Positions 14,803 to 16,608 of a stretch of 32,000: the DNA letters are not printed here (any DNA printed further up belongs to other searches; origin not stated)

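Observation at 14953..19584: Hef is split into separate helicase and nuclease genes with 2.46 kb of mobile/accessory DNA between them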

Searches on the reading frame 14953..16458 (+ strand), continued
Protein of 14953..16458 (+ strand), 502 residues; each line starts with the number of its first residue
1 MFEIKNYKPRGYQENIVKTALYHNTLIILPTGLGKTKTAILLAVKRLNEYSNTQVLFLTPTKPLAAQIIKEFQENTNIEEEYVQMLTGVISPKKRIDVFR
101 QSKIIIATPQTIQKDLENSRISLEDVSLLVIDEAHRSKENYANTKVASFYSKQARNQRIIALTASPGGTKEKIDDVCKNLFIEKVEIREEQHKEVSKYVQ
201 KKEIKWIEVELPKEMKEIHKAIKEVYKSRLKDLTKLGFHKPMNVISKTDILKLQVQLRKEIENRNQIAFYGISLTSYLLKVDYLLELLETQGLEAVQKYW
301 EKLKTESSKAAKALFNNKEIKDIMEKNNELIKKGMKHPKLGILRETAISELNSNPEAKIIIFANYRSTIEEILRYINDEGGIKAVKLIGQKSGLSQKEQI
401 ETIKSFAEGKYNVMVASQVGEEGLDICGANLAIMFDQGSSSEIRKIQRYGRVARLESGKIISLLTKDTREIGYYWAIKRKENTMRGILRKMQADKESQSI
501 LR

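Call 20: find_encoding_contigs(protein=P0002, flank=7000, max_places=3)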
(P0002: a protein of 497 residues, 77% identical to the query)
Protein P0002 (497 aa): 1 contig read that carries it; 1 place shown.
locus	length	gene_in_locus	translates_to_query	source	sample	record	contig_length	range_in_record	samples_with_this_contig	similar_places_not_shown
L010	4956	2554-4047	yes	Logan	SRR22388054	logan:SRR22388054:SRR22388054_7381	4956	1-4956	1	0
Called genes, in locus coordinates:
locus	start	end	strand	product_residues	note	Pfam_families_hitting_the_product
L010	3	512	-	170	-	?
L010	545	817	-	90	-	-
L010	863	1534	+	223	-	PF01963:TraB_PrgY_gumN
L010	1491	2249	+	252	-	-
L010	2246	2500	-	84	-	-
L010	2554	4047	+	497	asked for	PF00270:DEAD, PF04851:ResIII, PF18766:SWI2_SNF2, PF21210:RNA_helicase_helical, PF00271:Helicase_C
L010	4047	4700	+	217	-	PF02732:ERCC4, PF00633:HHH (faint), PF12826:HHH_2, PF14520:HHH_5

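Call 44: find_encoding_contigs(protein=P0016, flank=5000, max_places=3)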
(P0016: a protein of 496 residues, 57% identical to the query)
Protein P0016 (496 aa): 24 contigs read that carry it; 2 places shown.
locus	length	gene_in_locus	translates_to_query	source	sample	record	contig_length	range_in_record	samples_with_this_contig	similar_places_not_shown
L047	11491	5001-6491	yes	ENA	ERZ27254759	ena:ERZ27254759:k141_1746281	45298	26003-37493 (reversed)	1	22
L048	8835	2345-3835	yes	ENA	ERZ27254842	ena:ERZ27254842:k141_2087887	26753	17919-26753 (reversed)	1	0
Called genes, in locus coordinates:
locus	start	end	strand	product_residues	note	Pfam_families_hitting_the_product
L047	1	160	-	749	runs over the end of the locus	PF00437:T2SSE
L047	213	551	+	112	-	-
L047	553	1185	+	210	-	-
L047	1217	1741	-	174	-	-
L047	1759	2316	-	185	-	-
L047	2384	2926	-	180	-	-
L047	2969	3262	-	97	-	-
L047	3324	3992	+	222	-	PF01963:TraB_PrgY_gumN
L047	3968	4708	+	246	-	-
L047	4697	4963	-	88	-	-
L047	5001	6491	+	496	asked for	PF00270:DEAD, PF02562:PhoH (faint), PF04851:ResIII, PF18766:SWI2_SNF2 (weak), PF21210:RNA_helicase_helical, PF16203:ERCC3_RAD25_C, PF00271:Helicase_C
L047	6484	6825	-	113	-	-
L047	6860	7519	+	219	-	PF02732:ERCC4, PF12826:HHH_2, PF14520:HHH_5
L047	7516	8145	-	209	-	-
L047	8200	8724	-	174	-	PF02834:LigT_PEase, PF13563:2_5_RNA_ligase2, PF02834:LigT_PEase (weak)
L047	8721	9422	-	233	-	PF00491:Arginase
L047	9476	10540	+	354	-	PF02073:Peptidase_M29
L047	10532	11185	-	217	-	PF00557:Peptidase_M24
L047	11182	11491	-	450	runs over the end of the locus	PF19289:PmbA_TldD_3rd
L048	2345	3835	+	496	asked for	PF00270:DEAD, PF02562:PhoH (faint), PF04851:ResIII, PF18766:SWI2_SNF2 (weak), PF21210:RNA_helicase_helical, PF16203:ERCC3_RAD25_C, PF00271:Helicase_C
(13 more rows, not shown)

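Call 45: find_encoding_contigs(protein=P0014, flank=5000, max_places=2)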
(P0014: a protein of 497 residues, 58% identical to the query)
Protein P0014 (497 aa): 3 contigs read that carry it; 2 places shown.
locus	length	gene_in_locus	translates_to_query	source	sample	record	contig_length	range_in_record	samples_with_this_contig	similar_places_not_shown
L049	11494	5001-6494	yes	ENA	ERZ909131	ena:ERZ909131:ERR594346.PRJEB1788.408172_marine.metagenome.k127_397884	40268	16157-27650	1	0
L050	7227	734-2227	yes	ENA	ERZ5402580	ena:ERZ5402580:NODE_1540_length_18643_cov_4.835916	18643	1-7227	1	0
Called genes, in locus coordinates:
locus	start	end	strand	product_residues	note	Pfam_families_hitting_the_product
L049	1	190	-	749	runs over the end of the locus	PF00437:T2SSE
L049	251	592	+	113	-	-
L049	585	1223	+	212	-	-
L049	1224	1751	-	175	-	-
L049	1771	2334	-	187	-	-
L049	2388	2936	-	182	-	-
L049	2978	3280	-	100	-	-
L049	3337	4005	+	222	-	PF01963:TraB_PrgY_gumN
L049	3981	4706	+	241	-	-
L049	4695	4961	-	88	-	-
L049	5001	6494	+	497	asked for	PF00270:DEAD, PF04851:ResIII, PF18766:SWI2_SNF2 (weak), PF21210:RNA_helicase_helical, PF00271:Helicase_C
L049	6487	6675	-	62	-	-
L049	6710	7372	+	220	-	PF02732:ERCC4, PF12826:HHH_2 (weak), PF14520:HHH_5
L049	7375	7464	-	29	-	-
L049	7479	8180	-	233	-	PF00491:Arginase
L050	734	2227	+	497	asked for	PF00270:DEAD, PF04851:ResIII, PF18766:SWI2_SNF2 (weak), PF21210:RNA_helicase_helical, PF00271:Helicase_C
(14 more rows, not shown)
